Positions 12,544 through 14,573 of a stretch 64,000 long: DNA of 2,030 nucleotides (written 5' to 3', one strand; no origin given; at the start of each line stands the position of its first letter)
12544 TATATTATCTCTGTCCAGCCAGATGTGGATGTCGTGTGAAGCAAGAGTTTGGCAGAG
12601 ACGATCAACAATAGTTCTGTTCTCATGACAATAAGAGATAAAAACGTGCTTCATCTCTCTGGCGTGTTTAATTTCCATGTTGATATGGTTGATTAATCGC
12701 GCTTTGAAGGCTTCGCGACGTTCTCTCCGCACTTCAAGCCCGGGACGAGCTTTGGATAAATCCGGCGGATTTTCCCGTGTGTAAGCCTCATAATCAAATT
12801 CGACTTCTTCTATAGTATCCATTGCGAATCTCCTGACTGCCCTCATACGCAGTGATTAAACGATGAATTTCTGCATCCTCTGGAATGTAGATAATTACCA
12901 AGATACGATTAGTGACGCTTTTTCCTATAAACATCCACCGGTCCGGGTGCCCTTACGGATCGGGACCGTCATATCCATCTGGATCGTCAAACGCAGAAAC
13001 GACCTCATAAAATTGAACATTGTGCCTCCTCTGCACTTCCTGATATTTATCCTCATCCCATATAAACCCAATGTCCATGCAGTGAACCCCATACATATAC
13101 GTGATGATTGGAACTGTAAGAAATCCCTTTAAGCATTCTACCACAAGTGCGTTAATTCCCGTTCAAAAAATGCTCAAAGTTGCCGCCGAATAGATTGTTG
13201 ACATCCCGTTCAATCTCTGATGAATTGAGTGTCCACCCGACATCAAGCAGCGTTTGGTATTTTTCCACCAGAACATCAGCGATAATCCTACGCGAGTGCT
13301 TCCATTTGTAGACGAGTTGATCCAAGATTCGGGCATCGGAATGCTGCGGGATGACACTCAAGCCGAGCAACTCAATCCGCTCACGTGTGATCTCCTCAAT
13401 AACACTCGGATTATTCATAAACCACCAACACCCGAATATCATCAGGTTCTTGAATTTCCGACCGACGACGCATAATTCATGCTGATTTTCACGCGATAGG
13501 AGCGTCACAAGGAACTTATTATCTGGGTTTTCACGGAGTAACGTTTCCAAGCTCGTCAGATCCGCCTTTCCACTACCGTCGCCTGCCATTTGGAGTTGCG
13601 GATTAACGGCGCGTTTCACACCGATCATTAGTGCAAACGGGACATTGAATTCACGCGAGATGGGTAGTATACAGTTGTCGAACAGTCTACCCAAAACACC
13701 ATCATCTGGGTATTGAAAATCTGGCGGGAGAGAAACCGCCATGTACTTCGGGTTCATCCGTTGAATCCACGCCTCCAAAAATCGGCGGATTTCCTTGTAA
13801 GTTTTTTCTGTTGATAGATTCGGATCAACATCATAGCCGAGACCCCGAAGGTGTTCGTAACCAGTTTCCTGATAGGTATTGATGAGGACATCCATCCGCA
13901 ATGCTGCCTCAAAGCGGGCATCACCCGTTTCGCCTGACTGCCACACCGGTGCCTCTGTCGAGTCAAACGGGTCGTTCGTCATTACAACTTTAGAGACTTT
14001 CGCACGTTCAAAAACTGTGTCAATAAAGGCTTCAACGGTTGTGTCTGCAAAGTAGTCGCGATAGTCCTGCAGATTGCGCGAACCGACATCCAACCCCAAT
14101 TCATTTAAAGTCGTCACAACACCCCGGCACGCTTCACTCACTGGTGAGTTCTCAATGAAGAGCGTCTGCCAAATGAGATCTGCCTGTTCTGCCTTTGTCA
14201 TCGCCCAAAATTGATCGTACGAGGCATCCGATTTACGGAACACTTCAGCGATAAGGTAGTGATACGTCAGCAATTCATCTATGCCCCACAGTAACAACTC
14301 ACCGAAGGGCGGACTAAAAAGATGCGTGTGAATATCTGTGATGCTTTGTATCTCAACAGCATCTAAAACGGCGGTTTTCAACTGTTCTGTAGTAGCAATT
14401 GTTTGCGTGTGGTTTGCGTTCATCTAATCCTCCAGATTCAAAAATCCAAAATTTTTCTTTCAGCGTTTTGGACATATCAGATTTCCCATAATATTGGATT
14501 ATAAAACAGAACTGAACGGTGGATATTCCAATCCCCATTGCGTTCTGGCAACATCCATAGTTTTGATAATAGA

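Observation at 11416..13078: BrnT-like toxin followed by a TIR-domain protein instead of a BrnA antitoxin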

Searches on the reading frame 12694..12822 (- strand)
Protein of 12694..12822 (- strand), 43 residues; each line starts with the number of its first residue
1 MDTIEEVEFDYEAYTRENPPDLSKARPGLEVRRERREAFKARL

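Call 56: find_homologous_proteins(query=A8, max_evalue=10)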
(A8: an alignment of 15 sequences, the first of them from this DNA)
Query A8 (15 sequences) (43 aa, profile of the alignment): 28 proteins with E <= 10 among 156 candidates.
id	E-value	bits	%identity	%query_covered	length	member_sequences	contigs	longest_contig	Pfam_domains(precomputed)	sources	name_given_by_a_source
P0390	8.3e-21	91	53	88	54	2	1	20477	-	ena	-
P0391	9.5e-21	91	58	88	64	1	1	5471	-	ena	-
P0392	1.7e-18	84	53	84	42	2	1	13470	-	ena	-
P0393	5.3e-17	79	-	-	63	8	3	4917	-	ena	-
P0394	6.3e-16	76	55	77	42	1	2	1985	-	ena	-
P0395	1.6e-15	74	60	98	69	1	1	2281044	-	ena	-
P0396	3.2e-15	73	77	100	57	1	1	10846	-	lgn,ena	-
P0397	1.3e-14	71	51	100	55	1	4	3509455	-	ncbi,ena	-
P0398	2.3e-14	71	56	100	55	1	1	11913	-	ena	-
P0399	4.9e-14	70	53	88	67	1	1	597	-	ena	-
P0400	7.6e-14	69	46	91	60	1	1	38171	-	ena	-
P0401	1.5e-13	68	50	74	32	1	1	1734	-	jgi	-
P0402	2.4e-13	67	63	88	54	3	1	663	-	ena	-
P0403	2.6e-13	67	61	88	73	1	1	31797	-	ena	-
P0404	3.4e-13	67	53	88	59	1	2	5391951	-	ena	-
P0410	7.7e-12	63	52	98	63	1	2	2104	-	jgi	jgi:hypothetical protein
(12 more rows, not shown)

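Call 58: search_protein_families(library=pfam, proteins=[P0399, P0410, P0397, P0393], max_evalue=10)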
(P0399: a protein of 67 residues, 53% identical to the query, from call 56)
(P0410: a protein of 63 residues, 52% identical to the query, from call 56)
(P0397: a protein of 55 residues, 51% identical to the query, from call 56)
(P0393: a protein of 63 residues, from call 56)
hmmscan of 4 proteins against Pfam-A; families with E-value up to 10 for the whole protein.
P0399 (67 aa): 1 family
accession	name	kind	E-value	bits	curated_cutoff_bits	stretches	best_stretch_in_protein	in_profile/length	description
PF14384.12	BrnA_antitoxin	-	0.00061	20.6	26.1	1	21-57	23-51/68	BrnA antitoxin of type II toxin-antitoxin system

P0410 (63 aa): 1 family
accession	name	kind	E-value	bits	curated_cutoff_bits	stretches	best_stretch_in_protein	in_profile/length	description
PF14384.12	BrnA_antitoxin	-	0.049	14.5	26.1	1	29-60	23-46/68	BrnA antitoxin of type II toxin-antitoxin system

P0397 (55 aa): 0 families

P0393 (63 aa): 0 families

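Call 59: find_encoding_contigs(protein=P0410, flank=2000, max_places=4)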
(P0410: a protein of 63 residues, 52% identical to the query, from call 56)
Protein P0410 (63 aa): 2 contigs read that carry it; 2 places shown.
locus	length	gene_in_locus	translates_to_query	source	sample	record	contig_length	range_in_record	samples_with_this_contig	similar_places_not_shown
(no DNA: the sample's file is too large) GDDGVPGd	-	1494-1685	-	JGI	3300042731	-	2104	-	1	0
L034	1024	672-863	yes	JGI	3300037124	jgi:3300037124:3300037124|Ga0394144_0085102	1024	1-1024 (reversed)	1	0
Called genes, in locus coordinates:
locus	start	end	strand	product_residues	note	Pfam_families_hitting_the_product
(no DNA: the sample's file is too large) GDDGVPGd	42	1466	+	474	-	PF08497:Radical_SAM_N, PF04055:Radical_SAM (weak), PF11842:DUF3362 (weak)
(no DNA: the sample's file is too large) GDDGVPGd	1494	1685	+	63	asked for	-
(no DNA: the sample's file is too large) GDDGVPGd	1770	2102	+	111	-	?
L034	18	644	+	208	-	PF11842:DUF3362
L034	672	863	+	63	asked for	-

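Call 60: find_encoding_contigs(protein=P0399, flank=2000, max_places=4)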
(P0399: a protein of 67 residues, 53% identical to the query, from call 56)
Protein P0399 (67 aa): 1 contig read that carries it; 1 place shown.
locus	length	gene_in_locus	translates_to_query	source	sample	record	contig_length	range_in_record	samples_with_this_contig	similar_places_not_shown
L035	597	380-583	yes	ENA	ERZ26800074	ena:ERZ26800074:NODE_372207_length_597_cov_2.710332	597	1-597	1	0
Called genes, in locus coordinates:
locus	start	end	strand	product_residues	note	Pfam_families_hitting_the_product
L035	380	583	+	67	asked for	-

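Call 117: find_encoding_contigs(protein=P0397, flank=3000, max_places=3)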
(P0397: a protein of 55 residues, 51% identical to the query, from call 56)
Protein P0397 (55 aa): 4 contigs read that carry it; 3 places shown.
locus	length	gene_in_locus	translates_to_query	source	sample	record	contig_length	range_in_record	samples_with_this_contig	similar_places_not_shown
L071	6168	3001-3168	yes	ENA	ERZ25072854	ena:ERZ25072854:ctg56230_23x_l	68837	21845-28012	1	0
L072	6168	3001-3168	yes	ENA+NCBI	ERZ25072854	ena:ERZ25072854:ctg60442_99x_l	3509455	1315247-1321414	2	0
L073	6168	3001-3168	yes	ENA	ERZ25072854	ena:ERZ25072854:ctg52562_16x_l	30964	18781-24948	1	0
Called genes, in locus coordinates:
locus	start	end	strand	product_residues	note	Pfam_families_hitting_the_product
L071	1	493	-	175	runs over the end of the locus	PF07751:Abi_2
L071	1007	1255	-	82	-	-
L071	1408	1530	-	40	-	-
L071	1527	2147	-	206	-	PF19570:DUF6088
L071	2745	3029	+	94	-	PF04365:BrnT_toxin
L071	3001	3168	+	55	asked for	-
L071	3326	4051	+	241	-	-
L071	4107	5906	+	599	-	PF02633:Creatininase, PF00515:TPR_1 (faint), PF07719:TPR_2 (faint), PF13176:TPR_7 (faint), PF13424:TPR_12 (faint), PF13428:TPR_14 (faint), PF13432:TPR_16 (faint), PF14559:TPR_19 (faint), +2 more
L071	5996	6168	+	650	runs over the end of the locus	PF01011:PQQ, PF13360:PQQ_2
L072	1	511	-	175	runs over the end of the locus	PF07751:Abi_2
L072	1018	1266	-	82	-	-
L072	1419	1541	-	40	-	-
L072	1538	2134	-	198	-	PF19570:DUF6088, PF13338:AbiEi_4 (faint)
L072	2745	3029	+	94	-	PF04365:BrnT_toxin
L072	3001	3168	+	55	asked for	-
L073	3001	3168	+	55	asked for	-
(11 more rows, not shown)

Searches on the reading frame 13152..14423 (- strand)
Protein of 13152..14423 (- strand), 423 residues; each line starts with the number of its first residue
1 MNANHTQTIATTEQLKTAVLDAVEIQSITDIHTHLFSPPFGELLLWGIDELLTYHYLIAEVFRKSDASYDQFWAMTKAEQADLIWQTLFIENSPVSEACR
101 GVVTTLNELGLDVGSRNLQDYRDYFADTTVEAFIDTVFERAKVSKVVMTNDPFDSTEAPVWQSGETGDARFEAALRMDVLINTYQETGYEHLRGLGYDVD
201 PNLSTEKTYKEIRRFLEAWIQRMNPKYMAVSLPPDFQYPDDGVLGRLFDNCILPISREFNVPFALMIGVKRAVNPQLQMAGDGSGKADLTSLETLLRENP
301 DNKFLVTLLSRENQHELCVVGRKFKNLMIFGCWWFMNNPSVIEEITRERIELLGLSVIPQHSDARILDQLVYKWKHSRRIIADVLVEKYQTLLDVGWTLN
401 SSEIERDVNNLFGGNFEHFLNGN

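Call 6: search_protein_families(library=pfam, proteins=[window:13152-14423:-], max_evalue=1)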
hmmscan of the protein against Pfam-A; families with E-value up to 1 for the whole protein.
window:13152-14423:- (423 aa): 3 families
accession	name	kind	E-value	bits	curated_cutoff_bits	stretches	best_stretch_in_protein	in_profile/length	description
PF24122.1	Cas8b_C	-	0.089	13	27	1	54-129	122-191/228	Type I-B CRISPR Cas8b C-terminal domain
PF04320.19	YggL_50S_bp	-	0.2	13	27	0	194-231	14-51/102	YggL 50S ribosome-binding protein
PF02775.26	TPP_enzyme_C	-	0.26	11.5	21.9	1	263-306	34-79/151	Thiamine pyrophosphate enzyme, C-terminal TPP binding domain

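Call 8: search_protein_families(library=ncbifam, proteins=[window:13152-14423:-], max_evalue=1)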
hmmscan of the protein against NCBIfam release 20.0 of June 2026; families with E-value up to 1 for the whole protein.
window:13152-14423:- (423 aa): 2 families
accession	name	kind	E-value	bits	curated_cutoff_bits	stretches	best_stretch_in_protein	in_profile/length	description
NF002794.0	PRK02925.1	equivalog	0.0042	16.1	387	1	291-388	327-428/459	glucuronate isomerase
NF008685.0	PRK11702.1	equivalog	0.078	13.7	115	0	104-143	16-55/108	hypothetical protein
